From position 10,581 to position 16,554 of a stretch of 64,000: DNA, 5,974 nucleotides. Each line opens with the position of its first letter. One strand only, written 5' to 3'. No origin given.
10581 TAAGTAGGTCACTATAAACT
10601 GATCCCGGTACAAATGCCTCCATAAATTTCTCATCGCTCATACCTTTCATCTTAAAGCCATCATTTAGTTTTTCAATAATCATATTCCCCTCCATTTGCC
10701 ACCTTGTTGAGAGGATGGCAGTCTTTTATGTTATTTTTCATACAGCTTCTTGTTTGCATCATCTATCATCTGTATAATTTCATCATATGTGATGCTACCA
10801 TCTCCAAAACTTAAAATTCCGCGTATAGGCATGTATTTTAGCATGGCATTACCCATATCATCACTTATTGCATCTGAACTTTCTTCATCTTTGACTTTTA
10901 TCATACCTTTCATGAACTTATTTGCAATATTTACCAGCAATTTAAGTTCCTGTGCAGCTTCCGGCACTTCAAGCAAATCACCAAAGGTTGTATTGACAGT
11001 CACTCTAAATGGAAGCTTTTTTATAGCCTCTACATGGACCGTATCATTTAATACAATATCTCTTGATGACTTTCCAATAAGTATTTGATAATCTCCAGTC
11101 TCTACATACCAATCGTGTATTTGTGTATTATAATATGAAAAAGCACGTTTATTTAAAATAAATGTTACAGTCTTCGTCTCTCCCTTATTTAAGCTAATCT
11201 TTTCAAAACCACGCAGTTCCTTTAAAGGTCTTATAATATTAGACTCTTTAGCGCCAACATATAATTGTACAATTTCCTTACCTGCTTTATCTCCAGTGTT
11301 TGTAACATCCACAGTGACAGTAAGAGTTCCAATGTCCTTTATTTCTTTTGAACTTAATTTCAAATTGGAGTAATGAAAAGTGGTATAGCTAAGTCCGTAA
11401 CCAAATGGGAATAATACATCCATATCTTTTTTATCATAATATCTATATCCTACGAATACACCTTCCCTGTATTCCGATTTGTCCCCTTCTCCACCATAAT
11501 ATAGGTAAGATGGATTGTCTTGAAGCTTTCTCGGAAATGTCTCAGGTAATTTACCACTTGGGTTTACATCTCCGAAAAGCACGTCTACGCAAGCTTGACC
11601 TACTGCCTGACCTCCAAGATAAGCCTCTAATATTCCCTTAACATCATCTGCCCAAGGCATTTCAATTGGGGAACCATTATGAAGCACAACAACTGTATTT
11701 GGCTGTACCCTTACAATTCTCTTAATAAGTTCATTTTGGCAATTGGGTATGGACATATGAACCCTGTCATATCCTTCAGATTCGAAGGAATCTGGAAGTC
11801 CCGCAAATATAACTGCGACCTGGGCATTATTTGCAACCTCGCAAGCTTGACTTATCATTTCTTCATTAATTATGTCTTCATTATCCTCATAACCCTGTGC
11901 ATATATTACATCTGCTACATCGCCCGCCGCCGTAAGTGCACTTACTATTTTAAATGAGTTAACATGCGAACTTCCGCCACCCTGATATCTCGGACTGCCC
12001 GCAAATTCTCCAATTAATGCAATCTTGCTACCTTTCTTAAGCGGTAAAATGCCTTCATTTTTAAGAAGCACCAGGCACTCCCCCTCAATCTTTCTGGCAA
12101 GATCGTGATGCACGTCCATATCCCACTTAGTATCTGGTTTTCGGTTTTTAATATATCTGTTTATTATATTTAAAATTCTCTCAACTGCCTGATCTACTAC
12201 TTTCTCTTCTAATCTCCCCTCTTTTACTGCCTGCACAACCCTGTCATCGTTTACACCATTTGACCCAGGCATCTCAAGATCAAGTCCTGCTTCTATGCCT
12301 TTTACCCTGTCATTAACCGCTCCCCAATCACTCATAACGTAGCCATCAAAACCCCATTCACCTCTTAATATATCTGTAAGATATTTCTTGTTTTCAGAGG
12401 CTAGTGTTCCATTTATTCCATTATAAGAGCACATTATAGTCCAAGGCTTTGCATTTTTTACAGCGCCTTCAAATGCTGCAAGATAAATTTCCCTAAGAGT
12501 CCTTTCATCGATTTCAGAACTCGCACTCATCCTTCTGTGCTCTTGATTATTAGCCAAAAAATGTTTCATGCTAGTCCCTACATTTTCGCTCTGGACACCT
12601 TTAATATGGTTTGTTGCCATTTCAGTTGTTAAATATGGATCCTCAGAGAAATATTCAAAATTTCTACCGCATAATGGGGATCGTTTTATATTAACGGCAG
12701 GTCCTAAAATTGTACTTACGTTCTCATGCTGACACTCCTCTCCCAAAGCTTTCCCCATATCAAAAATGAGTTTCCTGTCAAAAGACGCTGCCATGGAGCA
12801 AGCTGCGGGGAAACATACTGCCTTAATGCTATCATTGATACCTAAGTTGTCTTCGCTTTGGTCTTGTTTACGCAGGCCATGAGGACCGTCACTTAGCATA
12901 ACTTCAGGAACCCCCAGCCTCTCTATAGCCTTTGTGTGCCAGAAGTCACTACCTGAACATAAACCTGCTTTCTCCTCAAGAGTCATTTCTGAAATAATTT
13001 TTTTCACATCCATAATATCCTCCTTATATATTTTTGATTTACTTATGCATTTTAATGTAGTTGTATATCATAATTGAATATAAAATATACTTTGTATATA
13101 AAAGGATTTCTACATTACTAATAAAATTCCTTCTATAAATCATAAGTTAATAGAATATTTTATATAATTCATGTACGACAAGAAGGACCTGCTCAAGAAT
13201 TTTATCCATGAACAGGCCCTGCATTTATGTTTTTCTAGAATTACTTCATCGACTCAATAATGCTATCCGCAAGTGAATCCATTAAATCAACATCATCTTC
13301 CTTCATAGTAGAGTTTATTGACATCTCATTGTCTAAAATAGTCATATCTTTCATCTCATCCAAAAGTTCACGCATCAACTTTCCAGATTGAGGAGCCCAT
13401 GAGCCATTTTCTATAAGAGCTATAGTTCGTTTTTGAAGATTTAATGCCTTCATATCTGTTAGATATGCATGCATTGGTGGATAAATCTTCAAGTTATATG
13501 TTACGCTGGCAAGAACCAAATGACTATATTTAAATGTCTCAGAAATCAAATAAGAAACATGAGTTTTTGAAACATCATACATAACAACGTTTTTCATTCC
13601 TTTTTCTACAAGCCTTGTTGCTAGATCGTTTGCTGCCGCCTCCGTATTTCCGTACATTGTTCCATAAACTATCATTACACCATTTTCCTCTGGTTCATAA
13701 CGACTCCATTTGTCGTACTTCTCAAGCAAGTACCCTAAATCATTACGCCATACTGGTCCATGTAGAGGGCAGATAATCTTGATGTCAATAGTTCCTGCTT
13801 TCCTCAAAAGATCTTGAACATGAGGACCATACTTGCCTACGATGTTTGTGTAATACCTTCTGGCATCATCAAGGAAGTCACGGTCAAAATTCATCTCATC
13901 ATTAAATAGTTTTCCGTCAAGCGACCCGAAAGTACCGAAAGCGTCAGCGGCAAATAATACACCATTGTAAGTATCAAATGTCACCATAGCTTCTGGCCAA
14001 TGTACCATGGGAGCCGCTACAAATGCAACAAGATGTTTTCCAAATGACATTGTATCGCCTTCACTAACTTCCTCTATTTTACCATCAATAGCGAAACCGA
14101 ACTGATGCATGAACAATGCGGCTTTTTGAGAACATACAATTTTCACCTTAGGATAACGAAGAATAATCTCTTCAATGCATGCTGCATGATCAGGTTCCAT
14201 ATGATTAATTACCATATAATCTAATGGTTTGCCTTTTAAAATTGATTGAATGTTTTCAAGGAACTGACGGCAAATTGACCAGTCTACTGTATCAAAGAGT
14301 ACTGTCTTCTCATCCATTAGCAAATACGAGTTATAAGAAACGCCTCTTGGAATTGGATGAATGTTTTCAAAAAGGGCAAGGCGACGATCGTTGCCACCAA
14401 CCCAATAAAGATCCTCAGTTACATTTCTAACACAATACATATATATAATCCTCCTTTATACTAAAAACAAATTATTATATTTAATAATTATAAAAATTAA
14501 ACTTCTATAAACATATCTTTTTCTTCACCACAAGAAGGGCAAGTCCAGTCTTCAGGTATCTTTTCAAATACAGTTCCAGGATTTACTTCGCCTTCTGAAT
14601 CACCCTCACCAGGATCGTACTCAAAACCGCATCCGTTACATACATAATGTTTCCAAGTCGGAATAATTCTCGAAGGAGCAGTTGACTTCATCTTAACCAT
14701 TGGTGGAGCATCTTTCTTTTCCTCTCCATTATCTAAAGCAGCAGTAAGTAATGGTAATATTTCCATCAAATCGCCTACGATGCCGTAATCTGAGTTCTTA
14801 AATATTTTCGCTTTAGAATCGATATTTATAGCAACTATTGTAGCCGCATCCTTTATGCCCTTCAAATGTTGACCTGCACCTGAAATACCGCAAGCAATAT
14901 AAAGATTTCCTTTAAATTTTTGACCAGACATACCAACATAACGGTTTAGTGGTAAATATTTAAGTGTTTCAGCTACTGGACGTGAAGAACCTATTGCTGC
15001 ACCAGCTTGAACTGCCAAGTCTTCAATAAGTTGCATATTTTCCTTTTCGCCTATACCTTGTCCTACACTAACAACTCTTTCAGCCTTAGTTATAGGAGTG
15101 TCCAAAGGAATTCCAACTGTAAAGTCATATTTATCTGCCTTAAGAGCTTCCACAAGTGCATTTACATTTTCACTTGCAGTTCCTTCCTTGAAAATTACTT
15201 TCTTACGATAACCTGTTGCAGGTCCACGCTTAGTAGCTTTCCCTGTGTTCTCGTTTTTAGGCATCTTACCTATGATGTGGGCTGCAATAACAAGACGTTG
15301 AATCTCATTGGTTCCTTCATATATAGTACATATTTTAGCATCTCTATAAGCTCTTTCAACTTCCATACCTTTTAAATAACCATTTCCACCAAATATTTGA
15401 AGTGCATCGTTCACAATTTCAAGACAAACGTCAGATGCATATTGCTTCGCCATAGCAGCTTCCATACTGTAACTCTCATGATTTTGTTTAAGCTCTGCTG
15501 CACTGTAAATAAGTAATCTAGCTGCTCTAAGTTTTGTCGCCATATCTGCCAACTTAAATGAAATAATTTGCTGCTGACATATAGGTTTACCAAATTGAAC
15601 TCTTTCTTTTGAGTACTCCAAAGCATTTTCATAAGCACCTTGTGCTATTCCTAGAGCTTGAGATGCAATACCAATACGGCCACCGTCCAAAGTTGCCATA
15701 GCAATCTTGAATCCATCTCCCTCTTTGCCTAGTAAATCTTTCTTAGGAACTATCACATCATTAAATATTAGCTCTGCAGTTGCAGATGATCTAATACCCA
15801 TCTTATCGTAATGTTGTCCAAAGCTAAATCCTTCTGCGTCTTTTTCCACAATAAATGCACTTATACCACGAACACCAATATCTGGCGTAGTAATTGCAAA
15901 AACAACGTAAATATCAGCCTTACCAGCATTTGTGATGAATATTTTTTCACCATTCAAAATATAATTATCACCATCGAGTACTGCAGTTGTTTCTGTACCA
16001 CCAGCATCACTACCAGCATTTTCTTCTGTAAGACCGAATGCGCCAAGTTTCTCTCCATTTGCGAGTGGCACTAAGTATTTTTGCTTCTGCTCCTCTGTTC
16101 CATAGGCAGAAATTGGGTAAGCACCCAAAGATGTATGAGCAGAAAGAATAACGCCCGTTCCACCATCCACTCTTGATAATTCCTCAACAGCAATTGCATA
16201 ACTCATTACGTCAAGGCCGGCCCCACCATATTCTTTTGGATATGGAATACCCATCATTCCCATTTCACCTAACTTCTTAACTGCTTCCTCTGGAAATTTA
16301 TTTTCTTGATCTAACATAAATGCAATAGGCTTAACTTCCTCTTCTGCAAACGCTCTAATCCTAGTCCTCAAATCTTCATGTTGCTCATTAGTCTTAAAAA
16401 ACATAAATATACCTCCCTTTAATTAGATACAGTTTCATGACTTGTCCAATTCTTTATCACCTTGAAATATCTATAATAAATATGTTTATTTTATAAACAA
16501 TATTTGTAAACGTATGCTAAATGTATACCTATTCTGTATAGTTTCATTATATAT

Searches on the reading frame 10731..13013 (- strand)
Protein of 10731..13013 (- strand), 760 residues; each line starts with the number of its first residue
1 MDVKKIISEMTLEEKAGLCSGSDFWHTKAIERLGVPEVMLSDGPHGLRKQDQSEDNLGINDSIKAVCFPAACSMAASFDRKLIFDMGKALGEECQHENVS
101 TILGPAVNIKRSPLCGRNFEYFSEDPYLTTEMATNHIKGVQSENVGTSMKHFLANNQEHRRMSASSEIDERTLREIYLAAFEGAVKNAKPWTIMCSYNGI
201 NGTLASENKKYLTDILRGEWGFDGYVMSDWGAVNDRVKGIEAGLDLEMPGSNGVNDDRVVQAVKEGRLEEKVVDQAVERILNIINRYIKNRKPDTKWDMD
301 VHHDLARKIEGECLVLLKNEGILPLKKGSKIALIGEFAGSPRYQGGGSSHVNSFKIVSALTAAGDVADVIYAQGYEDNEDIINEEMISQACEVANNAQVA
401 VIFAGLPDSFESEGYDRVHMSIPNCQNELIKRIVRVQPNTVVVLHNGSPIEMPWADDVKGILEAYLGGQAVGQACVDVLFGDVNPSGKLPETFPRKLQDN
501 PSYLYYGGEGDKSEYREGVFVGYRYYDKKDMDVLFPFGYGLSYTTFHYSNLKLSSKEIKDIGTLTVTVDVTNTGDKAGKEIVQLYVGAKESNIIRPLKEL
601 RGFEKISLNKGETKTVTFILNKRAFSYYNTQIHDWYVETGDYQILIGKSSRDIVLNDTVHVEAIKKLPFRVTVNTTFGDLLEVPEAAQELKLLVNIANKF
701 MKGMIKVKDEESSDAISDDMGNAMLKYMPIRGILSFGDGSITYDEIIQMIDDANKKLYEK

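Call 58: search_protein_families(library=pfam, max_evalue=0.00001, proteins=[window:10731-13013:-])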
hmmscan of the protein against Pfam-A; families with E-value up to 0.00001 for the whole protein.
window:10731-13013:- (760 aa): 3 families
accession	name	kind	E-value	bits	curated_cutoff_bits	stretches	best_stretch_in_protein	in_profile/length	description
PF01915.27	Glyco_hydro_3_C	-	1.3e-57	195.5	31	1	314-543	1-200/200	Glycosyl hydrolase family 3 C-terminal domain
PF00933.27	Glyco_hydro_3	-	4e-43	148.5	27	1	58-282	74-315/316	Glycosyl hydrolase family 3 N terminal domain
PF14310.12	Fn3-like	-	3.4e-26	91.6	25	1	580-650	1-71/71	Fibronectin type III-like domain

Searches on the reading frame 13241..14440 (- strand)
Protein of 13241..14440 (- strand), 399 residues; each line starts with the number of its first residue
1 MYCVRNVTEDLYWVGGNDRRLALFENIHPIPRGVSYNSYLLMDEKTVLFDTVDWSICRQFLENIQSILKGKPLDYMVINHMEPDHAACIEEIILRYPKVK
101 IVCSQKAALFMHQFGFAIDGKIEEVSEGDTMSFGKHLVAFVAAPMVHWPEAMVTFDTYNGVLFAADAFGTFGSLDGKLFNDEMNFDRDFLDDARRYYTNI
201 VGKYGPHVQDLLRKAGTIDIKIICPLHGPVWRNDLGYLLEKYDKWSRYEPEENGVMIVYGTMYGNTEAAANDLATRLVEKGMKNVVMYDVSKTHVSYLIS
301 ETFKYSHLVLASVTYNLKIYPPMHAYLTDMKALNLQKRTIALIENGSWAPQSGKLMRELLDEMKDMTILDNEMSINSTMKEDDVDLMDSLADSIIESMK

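Call 57: search_protein_families(library=pfam, max_evalue=0.00001, proteins=[window:13241-14440:-])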
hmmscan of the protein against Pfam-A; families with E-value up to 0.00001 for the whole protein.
window:13241-14440:- (399 aa): 3 families
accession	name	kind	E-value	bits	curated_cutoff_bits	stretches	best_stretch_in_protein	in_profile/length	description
PF19583.5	ODP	-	1.5e-20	74.3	27.2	1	34-228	1-194/194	ODP family beta lactamase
PF00753.33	Lactamase_B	-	7.6e-09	36.2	22.7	1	34-203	4-176/196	Metallo-beta-lactamase superfamily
PF00258.30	Flavodoxin_1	-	3.7e-07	30.8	25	1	257-335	1-74/143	Flavodoxin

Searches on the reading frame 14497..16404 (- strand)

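Call 57: search_protein_families(library=pfam, max_evalue=0.00001, proteins=[window:14497-16404:-])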
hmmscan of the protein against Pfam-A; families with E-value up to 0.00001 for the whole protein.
window:14497-16404:- (635 aa): 7 families
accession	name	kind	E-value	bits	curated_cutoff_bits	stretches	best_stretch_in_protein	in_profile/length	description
PF00441.29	Acyl-CoA_dh_1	-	1.1e-51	175.3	22.4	1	229-377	1-149/150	Acyl-CoA dehydrogenase, C-terminal domain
PF02771.21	Acyl-CoA_dh_N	-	7.6e-42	142.7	22.9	1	6-118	1-113/113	Acyl-CoA dehydrogenase, N-terminal domain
PF08028.16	Acyl-CoA_dh_2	-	4.9e-28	98.5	22.7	1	244-366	1-133/134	Acyl-CoA dehydrogenase, C-terminal domain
PF02770.24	Acyl-CoA_dh_M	-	2.7e-27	95.2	33.3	1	122-217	1-97/97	Acyl-CoA dehydrogenase, middle domain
PF00766.25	ETF_alpha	-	2e-26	92.2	27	1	438-518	2-81/81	Electron transfer flavoprotein FAD-binding domain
PF00301.25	Rubredoxin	-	4.2e-18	65.6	23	1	587-632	2-47/47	Rubredoxin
PF22924.1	ACOX_C_alpha1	-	2.1e-07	31.3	27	1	261-370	48-161/169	Acyl-CoA oxidase, C-alpha1 domain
